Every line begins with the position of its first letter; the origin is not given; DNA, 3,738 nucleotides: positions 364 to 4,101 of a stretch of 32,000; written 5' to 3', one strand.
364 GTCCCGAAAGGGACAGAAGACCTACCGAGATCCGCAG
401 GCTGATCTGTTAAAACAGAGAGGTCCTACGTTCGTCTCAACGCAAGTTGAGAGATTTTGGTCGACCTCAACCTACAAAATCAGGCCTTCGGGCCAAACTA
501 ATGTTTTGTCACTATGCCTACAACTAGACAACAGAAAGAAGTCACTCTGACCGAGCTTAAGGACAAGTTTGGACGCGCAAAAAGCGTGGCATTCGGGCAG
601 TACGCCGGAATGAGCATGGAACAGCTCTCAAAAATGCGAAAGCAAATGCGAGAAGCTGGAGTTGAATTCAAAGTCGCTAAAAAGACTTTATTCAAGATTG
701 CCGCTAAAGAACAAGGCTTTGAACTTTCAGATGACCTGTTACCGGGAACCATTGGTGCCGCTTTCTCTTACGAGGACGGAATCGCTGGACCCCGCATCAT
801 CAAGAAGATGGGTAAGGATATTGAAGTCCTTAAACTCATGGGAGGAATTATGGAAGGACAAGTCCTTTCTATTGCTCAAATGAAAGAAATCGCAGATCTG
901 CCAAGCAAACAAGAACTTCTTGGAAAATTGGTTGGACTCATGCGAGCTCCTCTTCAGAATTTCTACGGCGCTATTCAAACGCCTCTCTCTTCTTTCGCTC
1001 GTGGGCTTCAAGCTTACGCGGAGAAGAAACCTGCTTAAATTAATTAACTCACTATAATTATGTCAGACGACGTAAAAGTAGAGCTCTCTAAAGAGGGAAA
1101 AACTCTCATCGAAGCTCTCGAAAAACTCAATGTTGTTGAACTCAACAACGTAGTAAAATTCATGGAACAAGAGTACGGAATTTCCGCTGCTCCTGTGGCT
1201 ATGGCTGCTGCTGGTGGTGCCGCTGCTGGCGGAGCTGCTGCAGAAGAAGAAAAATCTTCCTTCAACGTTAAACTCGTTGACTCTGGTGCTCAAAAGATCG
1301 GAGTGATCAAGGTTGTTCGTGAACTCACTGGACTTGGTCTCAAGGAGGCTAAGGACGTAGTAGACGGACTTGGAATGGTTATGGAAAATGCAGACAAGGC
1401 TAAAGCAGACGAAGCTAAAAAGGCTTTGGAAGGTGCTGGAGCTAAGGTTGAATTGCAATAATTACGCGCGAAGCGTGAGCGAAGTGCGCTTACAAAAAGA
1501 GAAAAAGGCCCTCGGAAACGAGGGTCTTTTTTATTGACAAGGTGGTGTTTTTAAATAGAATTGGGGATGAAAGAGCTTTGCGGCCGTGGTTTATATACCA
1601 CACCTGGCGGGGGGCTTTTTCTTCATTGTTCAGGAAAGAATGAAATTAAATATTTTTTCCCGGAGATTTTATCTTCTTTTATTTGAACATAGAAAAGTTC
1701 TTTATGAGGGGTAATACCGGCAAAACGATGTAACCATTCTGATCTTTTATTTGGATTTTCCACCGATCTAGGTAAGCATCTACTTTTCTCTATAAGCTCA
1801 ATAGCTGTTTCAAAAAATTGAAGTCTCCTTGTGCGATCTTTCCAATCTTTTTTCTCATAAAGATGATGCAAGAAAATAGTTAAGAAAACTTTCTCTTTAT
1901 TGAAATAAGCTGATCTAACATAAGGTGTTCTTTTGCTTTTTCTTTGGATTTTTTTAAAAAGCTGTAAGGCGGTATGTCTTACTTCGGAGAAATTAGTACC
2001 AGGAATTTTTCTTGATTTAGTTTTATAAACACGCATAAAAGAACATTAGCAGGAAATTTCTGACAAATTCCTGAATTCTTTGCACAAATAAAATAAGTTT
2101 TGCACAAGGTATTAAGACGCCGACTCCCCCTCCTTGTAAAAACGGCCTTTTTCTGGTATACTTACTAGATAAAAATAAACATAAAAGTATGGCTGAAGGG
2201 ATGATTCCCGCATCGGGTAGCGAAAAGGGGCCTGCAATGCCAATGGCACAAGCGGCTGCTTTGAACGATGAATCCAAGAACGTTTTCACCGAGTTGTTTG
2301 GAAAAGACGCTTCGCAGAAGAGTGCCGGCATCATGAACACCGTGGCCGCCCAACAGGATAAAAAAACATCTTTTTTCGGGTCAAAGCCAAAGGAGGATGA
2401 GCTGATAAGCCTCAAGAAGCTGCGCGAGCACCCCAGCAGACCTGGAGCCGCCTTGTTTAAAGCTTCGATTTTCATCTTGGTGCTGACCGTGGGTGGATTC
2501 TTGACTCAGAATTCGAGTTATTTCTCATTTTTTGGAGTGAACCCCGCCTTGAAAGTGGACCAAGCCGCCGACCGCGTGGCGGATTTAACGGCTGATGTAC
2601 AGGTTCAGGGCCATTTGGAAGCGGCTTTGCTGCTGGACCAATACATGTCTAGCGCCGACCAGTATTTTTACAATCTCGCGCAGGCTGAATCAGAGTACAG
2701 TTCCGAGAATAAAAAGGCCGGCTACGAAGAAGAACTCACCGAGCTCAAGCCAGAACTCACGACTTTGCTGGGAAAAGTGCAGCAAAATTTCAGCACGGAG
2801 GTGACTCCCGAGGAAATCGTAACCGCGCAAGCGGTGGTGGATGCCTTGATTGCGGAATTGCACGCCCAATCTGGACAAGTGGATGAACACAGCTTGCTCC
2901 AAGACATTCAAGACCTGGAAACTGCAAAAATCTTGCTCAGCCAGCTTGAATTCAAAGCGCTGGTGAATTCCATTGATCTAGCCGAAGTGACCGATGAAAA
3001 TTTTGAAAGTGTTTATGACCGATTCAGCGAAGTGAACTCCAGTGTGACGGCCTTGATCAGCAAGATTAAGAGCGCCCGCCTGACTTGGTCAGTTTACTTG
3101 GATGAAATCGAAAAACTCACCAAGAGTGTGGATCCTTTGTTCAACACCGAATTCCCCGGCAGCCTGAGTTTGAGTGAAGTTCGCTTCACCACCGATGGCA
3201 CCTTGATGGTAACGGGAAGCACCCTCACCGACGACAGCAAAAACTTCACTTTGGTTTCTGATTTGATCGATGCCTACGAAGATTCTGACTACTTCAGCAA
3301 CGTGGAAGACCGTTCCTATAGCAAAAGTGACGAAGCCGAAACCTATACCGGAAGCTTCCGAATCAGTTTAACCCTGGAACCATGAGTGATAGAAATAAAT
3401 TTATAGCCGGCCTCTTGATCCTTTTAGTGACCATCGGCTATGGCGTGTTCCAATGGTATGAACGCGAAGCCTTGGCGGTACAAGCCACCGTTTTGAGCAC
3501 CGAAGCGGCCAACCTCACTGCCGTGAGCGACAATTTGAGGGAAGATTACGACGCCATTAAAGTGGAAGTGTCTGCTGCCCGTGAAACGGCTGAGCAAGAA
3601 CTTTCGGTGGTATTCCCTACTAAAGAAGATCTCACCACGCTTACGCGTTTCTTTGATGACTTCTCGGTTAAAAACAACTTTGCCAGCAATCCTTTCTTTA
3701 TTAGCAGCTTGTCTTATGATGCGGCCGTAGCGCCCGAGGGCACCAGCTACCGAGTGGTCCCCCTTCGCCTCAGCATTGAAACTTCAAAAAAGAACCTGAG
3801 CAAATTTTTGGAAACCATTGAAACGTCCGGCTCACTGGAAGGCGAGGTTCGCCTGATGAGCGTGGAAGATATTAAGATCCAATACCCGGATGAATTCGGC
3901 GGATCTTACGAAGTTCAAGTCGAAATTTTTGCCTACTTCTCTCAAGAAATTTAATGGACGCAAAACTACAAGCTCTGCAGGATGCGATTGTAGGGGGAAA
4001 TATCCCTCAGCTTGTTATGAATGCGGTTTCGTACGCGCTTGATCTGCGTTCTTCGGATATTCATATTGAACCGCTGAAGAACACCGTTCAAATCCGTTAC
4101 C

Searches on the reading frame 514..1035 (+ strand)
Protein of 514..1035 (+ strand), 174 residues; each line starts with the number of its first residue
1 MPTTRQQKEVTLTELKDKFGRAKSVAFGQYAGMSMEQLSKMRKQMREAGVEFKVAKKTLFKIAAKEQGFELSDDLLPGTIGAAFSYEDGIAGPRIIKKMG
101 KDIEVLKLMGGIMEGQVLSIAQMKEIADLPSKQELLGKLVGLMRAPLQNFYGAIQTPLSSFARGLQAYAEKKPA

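Call 5: search_protein_families(library=pfam, proteins=[window:514-1035:+], max_evalue=0.01)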
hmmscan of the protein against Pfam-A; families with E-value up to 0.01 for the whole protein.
window:514-1035:+ (174 aa): 2 families
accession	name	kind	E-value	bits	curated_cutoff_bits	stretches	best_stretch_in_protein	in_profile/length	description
PF00466.25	Ribosomal_L10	-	1.1e-22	80.4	22.8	1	4-99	2-98/100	Ribosomal protein L10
PF13270.11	CCDC28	-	0.0037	18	25.6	1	8-68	6-65/88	Coiled-coil domain-containing protein 28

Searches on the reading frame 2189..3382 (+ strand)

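Call 5: search_protein_families(library=pfam, proteins=[window:2189-3382:+], max_evalue=0.01)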
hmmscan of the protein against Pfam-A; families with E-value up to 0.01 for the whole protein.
window:2189-3382:+ (398 aa): 0 families

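Call 81: search_protein_families(library=ncbifam, proteins=[window:2189-3382:+], max_evalue=1)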
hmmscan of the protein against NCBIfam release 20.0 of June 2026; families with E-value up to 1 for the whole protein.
window:2189-3382:+ (398 aa): 1 family
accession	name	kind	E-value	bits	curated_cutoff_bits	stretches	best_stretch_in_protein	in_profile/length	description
NF004088.0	PRK05590.1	equivalog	0.066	13.6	140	1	116-178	70-129/166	hypothetical protein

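Call 82: search_protein_families(library=pfam, proteins=[window:2189-3382:+], max_evalue=1)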
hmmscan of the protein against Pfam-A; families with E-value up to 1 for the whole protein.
window:2189-3382:+ (398 aa): 3 families
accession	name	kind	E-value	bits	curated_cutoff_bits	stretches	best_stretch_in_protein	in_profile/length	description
PF05137.18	PilN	-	0.01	16.3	22.8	1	326-395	14-77/78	Fimbrial assembly protein (PilN)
PF10046.14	BLOC1_2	-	0.03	15.1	33.4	1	252-317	12-77/96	Biogenesis of lysosome-related organelles complex-1 subunit 2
PF12193.13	Sulf_coat_C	-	0.19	12.3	25.2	1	264-305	37-78/134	Sulfolobus virus coat protein C terminal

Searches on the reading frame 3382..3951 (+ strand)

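Call 5: search_protein_families(library=pfam, proteins=[window:3382-3951:+], max_evalue=0.01)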
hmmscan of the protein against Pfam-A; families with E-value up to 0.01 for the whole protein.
window:3382-3951:+ (190 aa): 0 families

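Call 81: search_protein_families(library=ncbifam, proteins=[window:3382-3951:+], max_evalue=1)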
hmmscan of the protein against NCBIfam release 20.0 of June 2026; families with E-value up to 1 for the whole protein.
window:3382-3951:+ (190 aa): 3 families
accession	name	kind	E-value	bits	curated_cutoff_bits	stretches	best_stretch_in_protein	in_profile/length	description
NF038287.2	Amuc_1100_fam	equivalog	0.025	14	180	1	117-167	201-251/326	Amuc_1100 family pilus-like protein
TIGR03625.1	L3_bact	equivalog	0.048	13.5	142.9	1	20-97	7-83/202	50S ribosomal protein L3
NF011925.1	PRK15396.1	subfamily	0.07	13.4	108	1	36-71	28-63/78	major outer membrane lipoprotein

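Call 82: search_protein_families(library=pfam, proteins=[window:3382-3951:+], max_evalue=1)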
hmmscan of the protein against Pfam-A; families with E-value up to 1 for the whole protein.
window:3382-3951:+ (190 aa): 2 families
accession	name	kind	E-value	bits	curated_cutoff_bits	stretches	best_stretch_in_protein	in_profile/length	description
PF20755.2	DUF6834_C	-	0.056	14.1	27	1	22-99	22-95/129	Domain of unknown function (DUF6834), C-terminal domain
PF10741.14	T2SSM_b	-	0.14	12.4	21.7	1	118-149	43-74/111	Type II secretion system (T2SS), protein M subtype b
